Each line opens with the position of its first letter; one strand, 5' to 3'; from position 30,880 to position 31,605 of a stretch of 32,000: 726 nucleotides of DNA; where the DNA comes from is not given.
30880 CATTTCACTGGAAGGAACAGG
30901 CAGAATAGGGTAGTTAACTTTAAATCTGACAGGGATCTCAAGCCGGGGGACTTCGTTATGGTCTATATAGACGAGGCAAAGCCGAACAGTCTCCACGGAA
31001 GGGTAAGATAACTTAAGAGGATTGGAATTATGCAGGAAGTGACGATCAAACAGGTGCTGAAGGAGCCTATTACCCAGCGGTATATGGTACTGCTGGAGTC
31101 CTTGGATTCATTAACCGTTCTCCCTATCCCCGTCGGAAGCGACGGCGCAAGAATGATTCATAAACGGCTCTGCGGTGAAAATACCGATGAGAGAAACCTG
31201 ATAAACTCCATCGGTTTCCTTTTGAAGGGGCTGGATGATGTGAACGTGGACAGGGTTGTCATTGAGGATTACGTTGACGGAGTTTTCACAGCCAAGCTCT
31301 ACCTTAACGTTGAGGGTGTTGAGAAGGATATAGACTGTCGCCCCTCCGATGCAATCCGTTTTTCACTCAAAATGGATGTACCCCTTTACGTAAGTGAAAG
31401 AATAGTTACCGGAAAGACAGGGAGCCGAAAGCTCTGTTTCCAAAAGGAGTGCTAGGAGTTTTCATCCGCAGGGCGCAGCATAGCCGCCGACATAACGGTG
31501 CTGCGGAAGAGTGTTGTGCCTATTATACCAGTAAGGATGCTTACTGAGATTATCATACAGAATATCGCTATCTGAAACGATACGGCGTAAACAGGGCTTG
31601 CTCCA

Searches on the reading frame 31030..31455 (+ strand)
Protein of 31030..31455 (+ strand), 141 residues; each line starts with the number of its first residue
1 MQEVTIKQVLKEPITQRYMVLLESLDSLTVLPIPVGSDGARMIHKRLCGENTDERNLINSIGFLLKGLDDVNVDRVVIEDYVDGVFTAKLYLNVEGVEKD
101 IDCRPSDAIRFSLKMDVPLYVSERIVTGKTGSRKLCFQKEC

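Call 42: find_encoding_contigs(protein=window:31030-31455:+, flank=10000, max_places=4)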
Protein window:31030-31455:+ (141 aa): 1 contig read that carries it; 1 place shown.
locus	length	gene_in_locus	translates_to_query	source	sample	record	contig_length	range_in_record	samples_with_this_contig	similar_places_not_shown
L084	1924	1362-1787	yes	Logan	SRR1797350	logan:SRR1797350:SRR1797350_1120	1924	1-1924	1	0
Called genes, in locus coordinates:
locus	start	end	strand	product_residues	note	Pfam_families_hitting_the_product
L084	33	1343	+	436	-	PF00919:UPF0004, PF04055:Radical_SAM, PF01938:TRAM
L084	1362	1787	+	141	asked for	PF02577:BFN_dom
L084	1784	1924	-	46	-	?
